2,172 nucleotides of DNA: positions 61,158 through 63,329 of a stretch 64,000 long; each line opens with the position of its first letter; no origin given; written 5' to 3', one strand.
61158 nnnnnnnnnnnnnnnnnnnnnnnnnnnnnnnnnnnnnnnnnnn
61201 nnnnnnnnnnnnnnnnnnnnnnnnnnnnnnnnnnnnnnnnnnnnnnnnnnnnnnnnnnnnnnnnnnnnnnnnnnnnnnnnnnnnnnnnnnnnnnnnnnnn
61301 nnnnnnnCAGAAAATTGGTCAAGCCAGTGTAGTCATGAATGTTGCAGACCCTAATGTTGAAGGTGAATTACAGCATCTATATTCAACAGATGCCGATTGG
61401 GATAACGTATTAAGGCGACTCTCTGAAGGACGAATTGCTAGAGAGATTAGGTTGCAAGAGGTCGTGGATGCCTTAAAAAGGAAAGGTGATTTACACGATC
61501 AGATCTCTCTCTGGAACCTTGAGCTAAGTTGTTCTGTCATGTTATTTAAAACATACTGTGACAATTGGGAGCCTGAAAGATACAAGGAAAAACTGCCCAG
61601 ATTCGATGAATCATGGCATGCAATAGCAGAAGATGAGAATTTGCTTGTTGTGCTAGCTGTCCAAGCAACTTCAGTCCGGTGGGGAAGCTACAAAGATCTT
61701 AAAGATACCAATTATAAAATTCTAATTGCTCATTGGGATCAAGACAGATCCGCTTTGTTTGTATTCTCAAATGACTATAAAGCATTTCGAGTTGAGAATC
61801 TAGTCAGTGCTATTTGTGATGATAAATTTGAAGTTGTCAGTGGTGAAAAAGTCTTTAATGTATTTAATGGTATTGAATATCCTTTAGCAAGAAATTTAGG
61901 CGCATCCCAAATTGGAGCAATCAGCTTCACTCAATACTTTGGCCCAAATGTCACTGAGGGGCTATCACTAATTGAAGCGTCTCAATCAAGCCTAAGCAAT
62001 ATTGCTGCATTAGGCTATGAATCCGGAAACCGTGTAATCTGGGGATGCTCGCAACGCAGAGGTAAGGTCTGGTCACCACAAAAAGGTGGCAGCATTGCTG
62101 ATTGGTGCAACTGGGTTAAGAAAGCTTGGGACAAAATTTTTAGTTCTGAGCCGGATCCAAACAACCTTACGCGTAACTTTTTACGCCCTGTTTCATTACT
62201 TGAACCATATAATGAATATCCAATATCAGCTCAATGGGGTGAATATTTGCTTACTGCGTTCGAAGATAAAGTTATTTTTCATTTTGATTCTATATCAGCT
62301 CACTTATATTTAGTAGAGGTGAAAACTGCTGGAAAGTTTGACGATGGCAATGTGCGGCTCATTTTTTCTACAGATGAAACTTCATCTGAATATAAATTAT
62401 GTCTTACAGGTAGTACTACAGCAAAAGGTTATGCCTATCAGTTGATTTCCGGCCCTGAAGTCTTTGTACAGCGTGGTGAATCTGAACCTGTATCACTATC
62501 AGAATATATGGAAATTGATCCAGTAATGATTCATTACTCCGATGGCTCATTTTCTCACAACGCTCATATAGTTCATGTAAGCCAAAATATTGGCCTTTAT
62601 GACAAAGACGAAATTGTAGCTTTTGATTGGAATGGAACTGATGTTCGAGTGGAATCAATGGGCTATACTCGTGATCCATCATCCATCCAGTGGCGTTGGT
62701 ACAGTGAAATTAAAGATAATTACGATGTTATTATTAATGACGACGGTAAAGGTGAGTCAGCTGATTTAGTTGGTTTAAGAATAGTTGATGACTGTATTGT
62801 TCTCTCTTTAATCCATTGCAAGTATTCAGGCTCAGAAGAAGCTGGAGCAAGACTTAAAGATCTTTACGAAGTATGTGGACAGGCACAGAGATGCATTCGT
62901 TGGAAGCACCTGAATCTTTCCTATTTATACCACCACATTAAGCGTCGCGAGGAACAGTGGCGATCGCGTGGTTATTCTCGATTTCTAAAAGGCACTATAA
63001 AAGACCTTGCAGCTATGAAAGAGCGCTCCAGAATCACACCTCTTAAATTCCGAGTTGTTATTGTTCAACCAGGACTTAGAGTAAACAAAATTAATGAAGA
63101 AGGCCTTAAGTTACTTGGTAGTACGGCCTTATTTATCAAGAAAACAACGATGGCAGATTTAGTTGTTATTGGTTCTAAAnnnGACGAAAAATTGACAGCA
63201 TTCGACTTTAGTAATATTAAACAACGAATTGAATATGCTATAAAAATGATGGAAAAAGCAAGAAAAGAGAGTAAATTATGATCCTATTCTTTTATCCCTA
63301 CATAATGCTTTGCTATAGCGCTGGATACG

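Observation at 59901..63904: Helicase-(nuclease?) giant gene plus membrane protein fused onto the 3-prime end of a type I R-M operon: candidate uncharacterised defence module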

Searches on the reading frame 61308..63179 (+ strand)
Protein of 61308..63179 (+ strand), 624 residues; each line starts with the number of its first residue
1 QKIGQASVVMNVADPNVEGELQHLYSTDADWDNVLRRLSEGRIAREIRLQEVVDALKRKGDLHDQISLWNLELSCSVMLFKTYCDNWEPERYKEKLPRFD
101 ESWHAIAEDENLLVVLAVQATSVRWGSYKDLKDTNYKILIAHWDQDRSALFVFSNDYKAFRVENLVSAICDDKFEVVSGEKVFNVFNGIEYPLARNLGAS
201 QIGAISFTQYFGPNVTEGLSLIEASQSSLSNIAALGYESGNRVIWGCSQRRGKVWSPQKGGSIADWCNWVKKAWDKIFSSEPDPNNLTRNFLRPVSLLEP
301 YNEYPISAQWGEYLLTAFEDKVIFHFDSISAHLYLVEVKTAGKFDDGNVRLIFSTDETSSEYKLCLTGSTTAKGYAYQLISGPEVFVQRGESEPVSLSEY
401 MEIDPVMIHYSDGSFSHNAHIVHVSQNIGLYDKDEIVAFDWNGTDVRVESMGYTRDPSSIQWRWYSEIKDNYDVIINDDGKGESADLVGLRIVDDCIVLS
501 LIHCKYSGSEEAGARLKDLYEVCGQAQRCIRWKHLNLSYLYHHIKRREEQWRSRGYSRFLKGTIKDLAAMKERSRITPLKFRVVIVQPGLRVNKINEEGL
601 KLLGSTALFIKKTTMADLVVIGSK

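Call 16: find_homologous_proteins(query=window:61308-63179:+, max_evalue=0.001)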
Query window:61308-63179:+ (624 aa): 146 proteins with E <= 0.001 among 8000 candidates; the best 120 are listed.
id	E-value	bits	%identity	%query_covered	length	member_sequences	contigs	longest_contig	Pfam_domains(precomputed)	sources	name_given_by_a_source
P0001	0.0e+0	1233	83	100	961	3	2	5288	PF00270.36,PF00271.38,PF04851.22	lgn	-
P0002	0.0e+0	1227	84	98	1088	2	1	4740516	PF00270.36,PF00271.38,PF04851.22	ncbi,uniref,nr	ncbi:DEAD/DEAH box helicase [Advenella mimigardefordensis]|uniref:Putative DEAD-box ATP-dependent RN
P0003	0.0e+0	1213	82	100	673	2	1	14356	-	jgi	jgi:hypothetical protein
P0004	0.0e+0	1174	80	100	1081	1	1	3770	PF00270.36,PF18766.8,PF00271.38,PF04851.22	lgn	-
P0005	0.0e+0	1108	81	92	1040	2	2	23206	PF00270.36,PF00271.38,PF04851.22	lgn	-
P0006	0.0e+0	1093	74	100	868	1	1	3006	PF00271.38,PF04851.22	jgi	jgi:superfamily II DNA or RNA helicase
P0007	2.0e-286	970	66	100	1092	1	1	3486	PF00270.36,PF00271.38,PF04851.22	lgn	-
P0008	9.6e-277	938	65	100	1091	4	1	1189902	PF00270.36,PF18766.8,PF00271.38,PF04851.22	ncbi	-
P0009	1.7e-276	937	81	78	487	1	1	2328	-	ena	-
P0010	7.3e-274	928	65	97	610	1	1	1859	-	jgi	jgi:hypothetical protein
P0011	4.2e-258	876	60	100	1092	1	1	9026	PF00270.36,PF00271.38,PF04851.22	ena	-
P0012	3.5e-252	857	59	99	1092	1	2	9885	PF00270.36,PF00271.38,PF04851.22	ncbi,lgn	-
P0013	2.2e-251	854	66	85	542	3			-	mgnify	mgnify:FL=1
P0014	4.2e-243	827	57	100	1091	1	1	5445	PF00270.36,PF00271.38,PF04851.22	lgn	-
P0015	4.0e-241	820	63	88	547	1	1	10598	-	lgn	-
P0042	5.9e-225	767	55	99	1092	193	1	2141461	PF00270.36,PF00271.38,PF04851.22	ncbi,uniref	ncbi:DEAD/DEAH box helicase [Vibrio campbellii]|uniref:DEAD/DEAH box helicase n=1 Tax=Vibrio campbel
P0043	7.2e-225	766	54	100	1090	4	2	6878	PF00270.36,PF18766.8,PF00271.38,PF04851.22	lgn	-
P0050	3.8e-223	761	55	100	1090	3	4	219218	PF00270.36,PF00271.38,PF04851.22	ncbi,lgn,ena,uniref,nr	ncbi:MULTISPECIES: DEAD/DEAH box helicase [Marinobacter]|uniref:DEAD/DEAH box helicase n=1 Tax=Marin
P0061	2.7e-219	748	52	100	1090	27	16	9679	PF00270.36,PF18766.8,PF00271.38,PF04851.22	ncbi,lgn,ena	-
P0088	9.7e-184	630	45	98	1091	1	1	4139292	PF00270.36,PF00271.38,PF04851.22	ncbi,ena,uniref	ncbi:DEAD/DEAH box helicase [Roseivirga seohaensis]|uniref:DEAD/DEAH box helicase n=1 Tax=Roseivirga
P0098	7.2e-179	614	45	100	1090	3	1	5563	PF00270.36,PF18766.8,PF00271.38,PF04851.22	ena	-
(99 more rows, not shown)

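Call 17: find_encoding_contigs(protein=P0002, flank=10000, max_places=2)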
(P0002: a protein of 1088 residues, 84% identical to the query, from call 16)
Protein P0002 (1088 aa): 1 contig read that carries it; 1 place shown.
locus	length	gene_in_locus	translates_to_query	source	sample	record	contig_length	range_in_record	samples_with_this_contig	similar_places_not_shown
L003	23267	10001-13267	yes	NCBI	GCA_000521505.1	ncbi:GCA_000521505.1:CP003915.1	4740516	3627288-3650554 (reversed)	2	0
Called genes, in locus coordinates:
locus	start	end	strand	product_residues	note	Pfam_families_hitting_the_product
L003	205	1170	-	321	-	-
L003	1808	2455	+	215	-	PF08722:Tn7_TnsA-like_N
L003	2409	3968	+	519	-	-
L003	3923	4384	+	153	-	-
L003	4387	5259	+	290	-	PF05621:TniB, PF13401:AAA_22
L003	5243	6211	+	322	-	PF06527:TniQ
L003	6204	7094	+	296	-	PF06527:TniQ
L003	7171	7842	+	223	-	-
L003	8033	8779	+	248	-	-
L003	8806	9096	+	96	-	PF08681:TacA1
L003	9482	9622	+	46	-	-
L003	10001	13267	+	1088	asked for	PF04851:ResIII, PF00270:DEAD, PF00271:Helicase_C (weak)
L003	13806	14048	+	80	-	-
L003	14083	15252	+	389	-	PF00078:RVT_1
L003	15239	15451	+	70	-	PF00313:CSD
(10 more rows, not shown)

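Call 18: find_encoding_contigs(protein=P0042, flank=10000, max_places=2)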
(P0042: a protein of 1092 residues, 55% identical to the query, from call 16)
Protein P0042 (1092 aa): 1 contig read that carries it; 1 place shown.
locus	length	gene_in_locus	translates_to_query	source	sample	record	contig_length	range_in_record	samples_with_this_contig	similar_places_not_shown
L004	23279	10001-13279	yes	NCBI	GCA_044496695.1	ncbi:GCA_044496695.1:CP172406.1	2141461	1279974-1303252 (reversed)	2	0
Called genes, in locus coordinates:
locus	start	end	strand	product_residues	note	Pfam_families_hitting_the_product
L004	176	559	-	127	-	PF06527:TniQ (weak)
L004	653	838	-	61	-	-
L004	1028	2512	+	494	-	PF00158:Sigma54_activat, PF14532:Sigma54_activ_2, PF07728:AAA_5 (weak), PF25601:AAA_lid_14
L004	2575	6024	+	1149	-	PF13643:DUF4145 (weak), PF04313:HSDR_N, PF00270:DEAD, PF04851:ResIII, PF18766:SWI2_SNF2, PF00271:Helicase_C, PF08463:EcoEI_R_C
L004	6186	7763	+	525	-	PF12161:HsdM_N, PF02384:N6_Mtase, PF01170:UPF0020, PF20473:MmeI_Mtase (faint), PF07669:Eco57I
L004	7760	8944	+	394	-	PF01420:Methylase_S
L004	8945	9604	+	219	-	PF20247:DUF6602 (weak)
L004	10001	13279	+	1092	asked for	PF04851:ResIII, PF00270:DEAD, PF00271:Helicase_C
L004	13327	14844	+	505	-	PF20030:bpMoxR, PF01078:Mg_chelatase (weak), PF07728:AAA_5, PF17868:AAA_lid_8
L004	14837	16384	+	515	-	PF13519:VWA_2 (weak)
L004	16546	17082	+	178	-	PF18735:HEPN_RiboL-PSP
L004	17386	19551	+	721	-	PF00503:G-alpha (weak), PF01926:MMR_HSR1 (faint)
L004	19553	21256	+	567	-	PF00350:Dynamin_N (faint), PF01926:MMR_HSR1 (weak), PF18709:DLP_helical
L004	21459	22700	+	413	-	-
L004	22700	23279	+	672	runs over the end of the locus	PF13091:PLDc_2 (faint)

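Call 19: find_encoding_contigs(protein=P0088, flank=10000, max_places=2)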
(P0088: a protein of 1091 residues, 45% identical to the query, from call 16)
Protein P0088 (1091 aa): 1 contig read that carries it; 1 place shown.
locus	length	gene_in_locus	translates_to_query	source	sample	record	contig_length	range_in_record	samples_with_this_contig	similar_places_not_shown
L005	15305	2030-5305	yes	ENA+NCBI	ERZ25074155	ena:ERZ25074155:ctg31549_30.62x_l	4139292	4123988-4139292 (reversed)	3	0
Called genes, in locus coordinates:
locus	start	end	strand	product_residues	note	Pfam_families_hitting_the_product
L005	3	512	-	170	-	PF00027:cNMP_binding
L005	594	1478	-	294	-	PF01609:DDE_Tnp_1, PF13612:DDE_Tnp_1_3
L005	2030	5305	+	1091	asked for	PF04851:ResIII, PF00270:DEAD, PF00271:Helicase_C (weak)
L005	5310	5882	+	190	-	-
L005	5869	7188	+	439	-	PF13091:PLDc_2 (weak), PF09565:RE_NgoFVII (faint)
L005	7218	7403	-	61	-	-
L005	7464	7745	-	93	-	-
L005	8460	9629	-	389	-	PF13424:TPR_12 (faint), PF13428:TPR_14 (faint), PF13432:TPR_16 (faint), PF25575:TPR_BSK1_C (faint), PF00515:TPR_1 (faint), PF07719:TPR_2 (faint), PF14559:TPR_19 (faint)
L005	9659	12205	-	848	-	PF00521:DNA_topoisoIV, PF03989:DNA_gyraseA_C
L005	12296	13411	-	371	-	-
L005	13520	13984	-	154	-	-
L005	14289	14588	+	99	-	PF03960:ArsC (weak)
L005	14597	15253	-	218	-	PF00834:Ribul_P_3_epim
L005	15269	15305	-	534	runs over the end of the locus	PF00082:Peptidase_S8, PF18962:Por_Secre_tail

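Call 24: search_solved_structures(query=A2, max_evalue=10, show_alignments=2)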
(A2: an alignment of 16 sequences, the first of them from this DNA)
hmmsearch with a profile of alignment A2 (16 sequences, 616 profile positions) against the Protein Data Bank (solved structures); distinct sequences matched with E-value up to 10: 3.
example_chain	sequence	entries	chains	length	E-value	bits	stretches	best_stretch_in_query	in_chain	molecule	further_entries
7eqc_B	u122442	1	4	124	0.33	12.4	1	498-577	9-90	CYtoKinesis defect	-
2gjg_A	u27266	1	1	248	0.54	11.7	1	394-431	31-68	hypothetical protein PP4397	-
3kyf_A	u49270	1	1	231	0.55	11.6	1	394-431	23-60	Putative uncharacterized protein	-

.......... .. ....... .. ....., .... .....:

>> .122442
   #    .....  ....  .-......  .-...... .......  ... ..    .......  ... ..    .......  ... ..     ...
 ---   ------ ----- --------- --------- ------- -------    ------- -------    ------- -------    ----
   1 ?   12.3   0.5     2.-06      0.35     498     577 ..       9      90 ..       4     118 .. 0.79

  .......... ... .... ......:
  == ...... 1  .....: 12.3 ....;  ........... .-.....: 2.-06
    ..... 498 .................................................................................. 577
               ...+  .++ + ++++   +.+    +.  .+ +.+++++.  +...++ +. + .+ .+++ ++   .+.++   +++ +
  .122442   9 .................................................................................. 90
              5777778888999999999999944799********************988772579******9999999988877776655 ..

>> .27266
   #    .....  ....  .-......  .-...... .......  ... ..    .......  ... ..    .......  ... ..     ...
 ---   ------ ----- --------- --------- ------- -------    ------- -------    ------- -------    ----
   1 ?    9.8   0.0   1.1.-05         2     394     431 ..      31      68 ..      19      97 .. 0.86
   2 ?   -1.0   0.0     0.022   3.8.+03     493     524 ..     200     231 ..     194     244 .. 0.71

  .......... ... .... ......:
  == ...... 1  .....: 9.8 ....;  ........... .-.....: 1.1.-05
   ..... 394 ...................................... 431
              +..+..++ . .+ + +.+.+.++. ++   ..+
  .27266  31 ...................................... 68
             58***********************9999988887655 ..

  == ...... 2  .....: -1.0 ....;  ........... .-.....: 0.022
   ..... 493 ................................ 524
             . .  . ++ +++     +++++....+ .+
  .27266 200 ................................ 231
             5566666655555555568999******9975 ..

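Call 29: profile_search(alignment_id=A2)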
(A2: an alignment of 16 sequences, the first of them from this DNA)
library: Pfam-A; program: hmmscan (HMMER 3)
A. the first sequence (618 residues): domains with independent E <= 10: 0; with E <= 0.001: 0
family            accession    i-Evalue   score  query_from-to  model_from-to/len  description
(no Pfam family matches the first sequence, even at E <= 10)
B. every sequence of the alignment scanned on its own (16 sequences): families by number of members that match
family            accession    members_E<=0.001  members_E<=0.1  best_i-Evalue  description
DUF3509           PF12021.13                 0               1        8.2e-02  Protein of unknown function (DUF3509)

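Call 30: find_related_loci(query=A2, collection=genome_contigs, flank=10000)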
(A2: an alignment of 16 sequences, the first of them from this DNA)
Query A2 (618 aa) in genome_contigs; peptide patterns used: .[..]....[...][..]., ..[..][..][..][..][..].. (x = any residue, [..] = any of these).
132 stretches matched a pattern; 80 encode a relative of the query (tblastn E <= 1e-3); 79 distinct loci.
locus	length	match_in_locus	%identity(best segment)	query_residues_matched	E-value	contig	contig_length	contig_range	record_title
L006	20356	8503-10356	97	1-618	0e+0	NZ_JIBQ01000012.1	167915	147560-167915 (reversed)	Lonsdalea quercina subsp. quercina strain NCCB 100490 Contig12, whole genome shotgun sequence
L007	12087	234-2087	98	1-618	0e+0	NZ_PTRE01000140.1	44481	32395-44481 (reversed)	Escherichia sp. MOD1-EC7003 MOD1-EC7003_140_length_44481_cov_121, whole genome shotgun sequence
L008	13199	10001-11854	97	1-618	0e+0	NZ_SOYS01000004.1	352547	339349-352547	Cedecea colo strain ZA scaffold_3, whole genome shotgun sequence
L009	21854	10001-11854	87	1-618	0e+0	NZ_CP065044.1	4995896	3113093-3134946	Pectobacterium aroidearum strain L6 chromosome, complete genome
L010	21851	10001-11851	84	1-617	0e+0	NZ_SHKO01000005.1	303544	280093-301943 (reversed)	Advenella incenata strain DSM 23814 Ga0310505_105, whole genome shotgun sequence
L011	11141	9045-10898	82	1-618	0e+0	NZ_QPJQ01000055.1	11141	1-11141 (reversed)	Marinomonas foliarum strain CECT 7731 Ga0244625_155, whole genome shotgun sequence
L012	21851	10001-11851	69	1-617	0e+0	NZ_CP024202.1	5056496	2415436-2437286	Methylomicrobium sp. wino1 chromosome, complete genome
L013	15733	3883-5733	65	1-617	0e+0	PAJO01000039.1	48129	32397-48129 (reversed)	MAG: Alcanivoracaceae bacterium isolate SAT93 155027, whole genome shotgun sequence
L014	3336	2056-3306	85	1-417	0e+0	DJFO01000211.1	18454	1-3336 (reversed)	MAG TPA_asm: Marinagarivorans sp. UBA5870 UBA5870_contig_48087, whole genome shotgun sequence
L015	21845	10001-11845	54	1-617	0e+0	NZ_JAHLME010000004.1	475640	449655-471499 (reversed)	Geomonas azotofigens strain Red51 Scaffold4, whole genome shotgun sequence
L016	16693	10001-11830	56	2-614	0e+0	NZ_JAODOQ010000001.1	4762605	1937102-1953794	Shewanella sp. KJ10-1 contig_1, whole genome shotgun sequence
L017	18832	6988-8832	53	1-617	0e+0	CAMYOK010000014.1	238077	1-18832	MAG: uncultured Pseudomonadales bacterium isolate Biocath_Gamma_028 genome assembly, contig: k127_18887, whole genome sh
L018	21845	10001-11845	54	1-617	0e+0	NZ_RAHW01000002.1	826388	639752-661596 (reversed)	Geomonas oryzae strain S43 contig2, whole genome shotgun sequence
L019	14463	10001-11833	55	1-614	0e+0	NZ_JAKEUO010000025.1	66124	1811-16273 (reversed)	Vibrio sp. Isolate34 strain M14-02589b scaffold25.1, whole genome shotgun sequence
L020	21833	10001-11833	56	1-614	0e+0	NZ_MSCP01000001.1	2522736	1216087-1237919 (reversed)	Aliivibrio sifiae strain NBRC 105001 scaffold00001, whole genome shotgun sequence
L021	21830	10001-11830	56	2-614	0e+0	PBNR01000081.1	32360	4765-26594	MAG: Gammaproteobacteria bacterium isolate SP183 MHASMcontig_2326500, whole genome shotgun sequence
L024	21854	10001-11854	87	1-618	0e+0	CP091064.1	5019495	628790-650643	Pectobacterium sp. PL152 chromosome, complete genome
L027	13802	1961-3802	46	1-617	0e+0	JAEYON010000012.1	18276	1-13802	MAG: Bacillota bacterium isolate OH_CBB_153 k127_1063579, whole genome shotgun sequence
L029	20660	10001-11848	45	1-617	0e+0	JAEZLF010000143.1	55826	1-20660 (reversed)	MAG: Bacillota bacterium isolate OH_CDB_60 k127_2481823, whole genome shotgun sequence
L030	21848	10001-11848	45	1-617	0e+0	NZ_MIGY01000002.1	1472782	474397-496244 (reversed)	Xanthomonas arboricola strain CFBP 7645 XarjCFBP764502, whole genome shotgun sequence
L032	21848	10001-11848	45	1-617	0e+0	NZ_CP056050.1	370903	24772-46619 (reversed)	Agrobacterium vitis strain CG78 plasmid pAvCG78b, complete sequence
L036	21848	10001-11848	45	1-617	4e-180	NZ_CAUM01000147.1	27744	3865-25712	Mesorhizobium metallidurans STM 2683, whole genome shotgun sequence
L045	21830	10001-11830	43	1-612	3e-177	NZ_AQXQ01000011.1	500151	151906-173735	Thioalkalivibrio sp. ALJ7 D002DRAFT_scaffold00002.2_C, whole genome shotgun sequence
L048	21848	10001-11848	43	1-617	8e-176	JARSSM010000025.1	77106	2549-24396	MAG: Defluviicoccus sp. isolate SCELSE-4-Def NODE_614_length_77106_cov_18.586196, whole genome shotgun sequence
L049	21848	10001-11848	43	1-617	8e-176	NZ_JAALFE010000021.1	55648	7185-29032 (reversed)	Rhodobacter kunshanensis strain HX-7-19 HX_7_19_scaffold21, whole genome shotgun sequence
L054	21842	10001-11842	43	1-615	3e-173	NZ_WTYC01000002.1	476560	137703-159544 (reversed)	Qipengyuania vulgaris strain DSM 17792 NODE_2_length_476560, whole genome shotgun sequence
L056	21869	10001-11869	42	1-617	9e-173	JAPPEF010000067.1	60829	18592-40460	MAG: Gemmatimonadota bacterium isolate IRC4_bin_44 NODE_520_length_60829_cov_26.549, whole genome shotgun sequence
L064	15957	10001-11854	44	1-618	0e+0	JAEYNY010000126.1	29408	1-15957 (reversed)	MAG: Bacillota bacterium isolate OH_CBB_131 k127_1036203, whole genome shotgun sequence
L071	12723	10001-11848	43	1-617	1e-176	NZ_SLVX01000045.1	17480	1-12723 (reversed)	Shinella granuli strain DSM 18401 Ga0310514_145, whole genome shotgun sequence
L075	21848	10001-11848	45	1-617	1e-179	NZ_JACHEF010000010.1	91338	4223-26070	Mesorhizobium sangaii strain DSM 100039 Ga0415300_10, whole genome shotgun sequence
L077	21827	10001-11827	45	1-610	1e-180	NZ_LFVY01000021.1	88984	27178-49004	Nitratireductor soli strain ZZ-1 scaffold21, whole genome shotgun sequence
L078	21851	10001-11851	45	1-617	0e+0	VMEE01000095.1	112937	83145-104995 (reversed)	MAG: Dehalobacter sp. 4CP k141_191744, whole genome shotgun sequence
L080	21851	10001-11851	43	1-618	3e-180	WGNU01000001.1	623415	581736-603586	MAG: Alphaproteobacteria bacterium isolate RI_48 c_000000006240, whole genome shotgun sequence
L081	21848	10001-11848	44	1-617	2e-172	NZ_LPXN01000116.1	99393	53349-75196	Oceanibaculum pacificum strain MCCC 1A02656 contig4, whole genome shotgun sequence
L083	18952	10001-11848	40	1-618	5e-151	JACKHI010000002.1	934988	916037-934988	MAG: Phycisphaerales bacterium isolate HK-STAS-PLAN-14 HK-STAS-PLAN-14_2, whole genome shotgun sequence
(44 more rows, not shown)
